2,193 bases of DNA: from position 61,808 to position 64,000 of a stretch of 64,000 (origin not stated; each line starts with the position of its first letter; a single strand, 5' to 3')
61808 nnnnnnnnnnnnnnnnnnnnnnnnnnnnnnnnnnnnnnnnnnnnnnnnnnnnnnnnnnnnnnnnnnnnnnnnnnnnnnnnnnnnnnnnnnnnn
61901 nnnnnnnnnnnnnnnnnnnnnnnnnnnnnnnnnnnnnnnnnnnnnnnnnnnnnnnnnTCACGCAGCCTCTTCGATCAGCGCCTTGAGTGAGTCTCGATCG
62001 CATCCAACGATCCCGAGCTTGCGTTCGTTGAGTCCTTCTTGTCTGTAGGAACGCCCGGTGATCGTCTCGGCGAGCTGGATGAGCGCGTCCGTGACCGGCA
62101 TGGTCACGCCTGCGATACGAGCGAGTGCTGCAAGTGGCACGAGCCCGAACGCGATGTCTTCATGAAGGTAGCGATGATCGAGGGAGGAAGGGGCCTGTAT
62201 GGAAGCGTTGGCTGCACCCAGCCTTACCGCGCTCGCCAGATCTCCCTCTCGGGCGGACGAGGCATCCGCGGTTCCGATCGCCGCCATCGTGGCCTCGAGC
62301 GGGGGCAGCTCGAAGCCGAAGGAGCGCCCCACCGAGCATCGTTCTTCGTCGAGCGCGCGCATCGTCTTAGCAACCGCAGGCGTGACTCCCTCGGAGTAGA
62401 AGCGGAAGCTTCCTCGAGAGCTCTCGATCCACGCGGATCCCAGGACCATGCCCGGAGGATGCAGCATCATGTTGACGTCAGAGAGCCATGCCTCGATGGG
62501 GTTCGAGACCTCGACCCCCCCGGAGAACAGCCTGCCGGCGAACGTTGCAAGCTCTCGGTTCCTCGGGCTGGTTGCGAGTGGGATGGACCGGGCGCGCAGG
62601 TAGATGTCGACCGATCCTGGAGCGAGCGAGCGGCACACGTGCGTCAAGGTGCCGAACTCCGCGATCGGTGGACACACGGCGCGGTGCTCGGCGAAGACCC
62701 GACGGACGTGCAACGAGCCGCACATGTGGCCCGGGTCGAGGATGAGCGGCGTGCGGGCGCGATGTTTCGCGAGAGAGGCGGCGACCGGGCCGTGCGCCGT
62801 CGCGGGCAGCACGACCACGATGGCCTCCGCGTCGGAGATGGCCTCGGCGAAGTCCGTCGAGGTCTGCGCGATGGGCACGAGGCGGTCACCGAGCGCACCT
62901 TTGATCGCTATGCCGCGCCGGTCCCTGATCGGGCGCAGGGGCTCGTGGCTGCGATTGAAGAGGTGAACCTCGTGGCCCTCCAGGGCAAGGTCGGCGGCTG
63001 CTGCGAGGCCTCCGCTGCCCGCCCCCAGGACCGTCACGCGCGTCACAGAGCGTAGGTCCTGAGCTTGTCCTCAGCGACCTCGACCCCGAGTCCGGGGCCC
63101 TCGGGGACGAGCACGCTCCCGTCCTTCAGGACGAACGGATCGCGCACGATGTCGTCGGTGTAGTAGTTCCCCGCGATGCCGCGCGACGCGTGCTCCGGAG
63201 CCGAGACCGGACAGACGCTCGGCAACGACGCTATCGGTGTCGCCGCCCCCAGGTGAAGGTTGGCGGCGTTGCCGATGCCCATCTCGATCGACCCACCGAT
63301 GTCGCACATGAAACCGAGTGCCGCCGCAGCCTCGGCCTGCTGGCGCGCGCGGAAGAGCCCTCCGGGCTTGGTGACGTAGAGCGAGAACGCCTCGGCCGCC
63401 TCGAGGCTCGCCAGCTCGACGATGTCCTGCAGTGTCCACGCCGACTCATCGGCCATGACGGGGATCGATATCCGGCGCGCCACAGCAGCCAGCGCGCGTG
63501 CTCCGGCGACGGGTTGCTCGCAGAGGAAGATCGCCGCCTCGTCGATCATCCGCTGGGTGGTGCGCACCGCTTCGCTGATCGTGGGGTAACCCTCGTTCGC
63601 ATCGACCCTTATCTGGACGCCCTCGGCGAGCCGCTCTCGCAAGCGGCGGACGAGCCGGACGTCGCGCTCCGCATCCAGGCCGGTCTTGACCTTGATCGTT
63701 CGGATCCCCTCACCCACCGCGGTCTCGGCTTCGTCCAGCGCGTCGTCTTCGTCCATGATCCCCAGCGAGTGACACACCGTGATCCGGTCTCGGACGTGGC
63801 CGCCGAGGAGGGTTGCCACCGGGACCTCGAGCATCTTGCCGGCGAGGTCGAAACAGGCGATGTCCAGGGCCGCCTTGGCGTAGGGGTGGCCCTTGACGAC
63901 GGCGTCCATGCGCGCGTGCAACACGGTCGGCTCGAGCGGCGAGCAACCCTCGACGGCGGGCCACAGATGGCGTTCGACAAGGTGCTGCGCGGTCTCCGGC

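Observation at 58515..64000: Convergent six-gene coupled operon: MLE-type enolase enzyme, opine dehydrogenase, DpaA-like dehydrogenase, half-EamA, LLM oxidoreductase, M20 hydrolase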

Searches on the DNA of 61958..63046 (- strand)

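Call 66: search_rna_families(sources=[L001, L007, L009, L051, L003, L053, L012], threshold=gathering)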
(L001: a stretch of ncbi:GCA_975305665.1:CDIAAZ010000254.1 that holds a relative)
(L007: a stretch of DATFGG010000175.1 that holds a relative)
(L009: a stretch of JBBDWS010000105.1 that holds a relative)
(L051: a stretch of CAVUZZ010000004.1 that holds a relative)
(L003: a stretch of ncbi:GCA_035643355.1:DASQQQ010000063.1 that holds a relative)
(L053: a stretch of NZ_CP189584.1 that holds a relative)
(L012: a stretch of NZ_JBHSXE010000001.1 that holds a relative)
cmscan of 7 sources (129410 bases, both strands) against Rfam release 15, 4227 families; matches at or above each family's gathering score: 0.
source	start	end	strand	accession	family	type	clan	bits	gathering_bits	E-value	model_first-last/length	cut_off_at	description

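Call 67: search_rna_families(sources=[L046, L085, L086, L034, L014, L073], threshold=gathering)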
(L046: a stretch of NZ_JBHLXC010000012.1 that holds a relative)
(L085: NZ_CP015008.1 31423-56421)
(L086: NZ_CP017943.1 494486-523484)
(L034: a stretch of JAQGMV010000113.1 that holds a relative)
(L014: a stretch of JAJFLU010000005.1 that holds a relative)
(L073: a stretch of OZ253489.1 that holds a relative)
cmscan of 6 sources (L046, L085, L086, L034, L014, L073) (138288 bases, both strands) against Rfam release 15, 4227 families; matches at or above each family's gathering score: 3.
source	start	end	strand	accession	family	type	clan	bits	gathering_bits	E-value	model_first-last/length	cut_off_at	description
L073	5756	5829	+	RF00005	tRNA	Gene; tRNA;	CL00001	64.8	29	1.9e-11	1-71/71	no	tRNA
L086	10258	10360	+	RF00504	Glycine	Cis-reg; riboswitch;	CL00125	61.3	32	6.3e-10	1-94/94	no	Glycine riboswitch aptamer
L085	7441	7544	+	RF00504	Glycine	Cis-reg; riboswitch;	CL00125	60.9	32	8.2e-10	1-94/94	no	Glycine riboswitch aptamer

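Call 68: search_rna_families(sources=[L087, L032, L043, L049, L019, L024], threshold=gathering)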
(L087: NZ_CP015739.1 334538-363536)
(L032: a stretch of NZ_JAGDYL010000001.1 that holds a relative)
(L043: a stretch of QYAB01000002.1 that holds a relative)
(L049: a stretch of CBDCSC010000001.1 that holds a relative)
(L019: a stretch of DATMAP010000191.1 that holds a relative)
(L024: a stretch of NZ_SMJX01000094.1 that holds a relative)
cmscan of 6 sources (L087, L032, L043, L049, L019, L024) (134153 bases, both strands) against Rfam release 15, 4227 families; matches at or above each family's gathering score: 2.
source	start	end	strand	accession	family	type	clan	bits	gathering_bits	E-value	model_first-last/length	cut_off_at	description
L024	19581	19721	+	RF00379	c-di-AMP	Cis-reg; riboswitch;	-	93.8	38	1.7e-20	1-134/134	no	c-di-AMP riboswitch aptamer (ydaO/yuaA leader)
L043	3462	3572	-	RF00059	TPP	Cis-reg; riboswitch;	-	59.6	54.3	7.5e-09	1-105/105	no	TPP riboswitch aptamer (THI element)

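Call 69: search_rna_families(sources=[L015, L027, L039, L045, L047, L058, L063], threshold=gathering)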
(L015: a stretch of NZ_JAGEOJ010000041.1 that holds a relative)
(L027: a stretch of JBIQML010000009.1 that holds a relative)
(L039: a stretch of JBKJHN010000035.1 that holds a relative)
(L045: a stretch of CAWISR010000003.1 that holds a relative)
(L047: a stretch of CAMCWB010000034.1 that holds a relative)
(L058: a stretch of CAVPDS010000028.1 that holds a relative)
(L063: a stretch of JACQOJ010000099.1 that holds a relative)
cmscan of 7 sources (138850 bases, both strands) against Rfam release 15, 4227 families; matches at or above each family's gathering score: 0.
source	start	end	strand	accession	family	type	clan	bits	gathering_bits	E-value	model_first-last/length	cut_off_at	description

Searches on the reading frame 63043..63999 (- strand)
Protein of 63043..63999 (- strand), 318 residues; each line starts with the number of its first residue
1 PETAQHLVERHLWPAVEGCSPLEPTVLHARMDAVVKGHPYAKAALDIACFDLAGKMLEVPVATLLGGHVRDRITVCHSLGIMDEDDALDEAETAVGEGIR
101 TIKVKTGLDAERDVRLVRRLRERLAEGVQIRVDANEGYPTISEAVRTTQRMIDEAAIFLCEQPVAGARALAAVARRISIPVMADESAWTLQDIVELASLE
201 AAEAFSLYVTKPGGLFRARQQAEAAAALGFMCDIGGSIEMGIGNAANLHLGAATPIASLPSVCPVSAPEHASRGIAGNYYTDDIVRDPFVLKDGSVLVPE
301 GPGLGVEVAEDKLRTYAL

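Call 7: search_protein_families(library=pfam, proteins=[window:63043-63999:-], max_evalue=0.01)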
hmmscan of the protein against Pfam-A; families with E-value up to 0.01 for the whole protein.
window:63043-63999:- (318 aa): 2 families
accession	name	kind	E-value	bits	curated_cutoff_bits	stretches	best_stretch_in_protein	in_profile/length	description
PF13378.12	MR_MLE_C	-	3.5e-44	151.6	29.4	1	88-311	3-218/219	Enolase C-terminal domain-like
PF02746.21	MR_MLE_N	-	1.9e-07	31.7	22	1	2-66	53-117/117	Mandelate racemase / muconate lactonizing enzyme, N-terminal domain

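Call 8: search_protein_families(library=ncbifam, proteins=[window:63043-63999:-], max_evalue=0.01)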
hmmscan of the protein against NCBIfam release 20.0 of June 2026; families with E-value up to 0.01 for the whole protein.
window:63043-63999:- (318 aa): 18 families
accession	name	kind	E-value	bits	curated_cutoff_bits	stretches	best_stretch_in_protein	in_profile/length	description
TIGR02534.1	mucon_cyclo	subfamily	1.5e-56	192.1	334.95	1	1-316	59-365/368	muconate/chloromuconate family cycloisomerase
NF043002.1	HProlDhtase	equivalog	1.8e-36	125.8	500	1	12-313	72-359/366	cis-3-hydroxy-L-proline dehydratase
TIGR01928.1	menC_lowGC_arch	equivalog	1.3e-26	93.5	200.65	1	4-254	56-300/325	o-succinylbenzoate synthase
NF041118.1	A_G_epim_Thtga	equivalog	7.5e-23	81.2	500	1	31-252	88-307/341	L-Ala-D/L-Glu epimerase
NF010624.0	PRK14017.1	equivalog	2.9e-21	76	311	1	42-316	83-360/382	galactonate dehydratase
NF002782.0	PRK02901.1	equivalog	4.6e-21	75.1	288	1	68-298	74-290/328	o-succinylbenzoate synthase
NF040866.1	AraD_Arch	equivalog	5.3e-21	75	650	1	44-316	106-369/372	arabinonate dehydratase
NF042940.1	racemase_DgcA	equivalog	4.4e-20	72.1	400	1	41-245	84-279/323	N-acetyl-D-Glu racemase DgcA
NF047820.1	TalGalacDh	equivalog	4.9e-20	71.8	500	1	41-311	107-359/371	L-talarate/galactarate dehydratase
TIGR01927.1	menC_gam_Gplu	equivalog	3.1e-18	66.1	130.55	1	77-259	105-287/307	o-succinylbenzoate synthase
NF043051.1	ManoateDhtManD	equivalog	4.9e-17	61.8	550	2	41-108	85-152/403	D-mannonate dehydratase ManD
NF040790.2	glucon_galact_dh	equivalog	7.5e-15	54.6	750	1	41-314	93-367/390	bifunctional D-gluconate/D-galactonate dehydratase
NF011654.0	PRK15072.1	subfamily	2e-14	53.3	430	2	41-108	85-152/404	D-galactonate dehydratase family protein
NF011708.0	PRK15129.1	equivalog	4.2e-11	42.5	343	1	41-238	87-277/321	L-Ala-D/L-Glu epimerase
TIGR03247.1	glucar-dehydr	equivalog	1.4e-09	37.2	828.7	1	282-314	371-403/441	glucarate dehydratase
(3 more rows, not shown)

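Call 24: search_solved_structures(query=window:63043-63999:-, max_evalue=1e-10)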
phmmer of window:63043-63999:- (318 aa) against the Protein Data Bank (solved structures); distinct sequences matched with E-value up to 1e-10: 75 (the best 60 are shown).
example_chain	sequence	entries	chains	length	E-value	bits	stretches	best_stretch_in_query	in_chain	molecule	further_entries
2p88_A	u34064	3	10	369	5.3e-44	154.4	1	3-314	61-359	Mandelate racemase/muconate lactonizing enzyme family protein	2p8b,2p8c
3i4k_A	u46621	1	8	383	3.3e-40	141.9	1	2-316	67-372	Muconate lactonizing enzyme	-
3my9_A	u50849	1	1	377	3.3e-38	135.3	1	1-315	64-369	Muconate cycloisomerase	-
4m0x_A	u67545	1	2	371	5e-36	128.2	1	2-317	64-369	Chloromuconate cycloisomerase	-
3i6t_A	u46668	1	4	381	1.2e-34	123.7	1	8-317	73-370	Muconate cycloisomerase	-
3i6e_A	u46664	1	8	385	8.6e-34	120.9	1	1-317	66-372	Muconate cycloisomerase I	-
3dg3_A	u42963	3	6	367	4.2e-32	115.3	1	7-316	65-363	Muconate cycloisomerase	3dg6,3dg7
1r0m_A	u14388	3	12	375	6.3e-32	114.7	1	13-315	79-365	N-acylamino acid racemase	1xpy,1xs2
2ggj_A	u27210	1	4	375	6.6e-32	114.7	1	13-315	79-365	N-acylamino acid racemase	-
2fkp_A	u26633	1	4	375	6.8e-32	114.6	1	13-315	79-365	N-acylamino acid racemase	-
2ggg_A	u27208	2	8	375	7e-32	114.6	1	14-315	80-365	N-acylamino acid racemase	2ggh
3fcp_A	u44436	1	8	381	2.8e-31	112.6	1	1-316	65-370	L-Ala-D/L-Glu epimerase, a muconate lactonizing enzyme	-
1nu5_A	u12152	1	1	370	4.7e-31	111.9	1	2-316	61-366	Chloromuconate cycloisomerase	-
4e8g_A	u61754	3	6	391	4.9e-31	111.8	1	12-308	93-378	Mandelate racemase/muconate lactonizing enzyme, N-terminal domain protein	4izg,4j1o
3jva_A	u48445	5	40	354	5.5e-31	111.6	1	14-254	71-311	Dipeptide Epimerase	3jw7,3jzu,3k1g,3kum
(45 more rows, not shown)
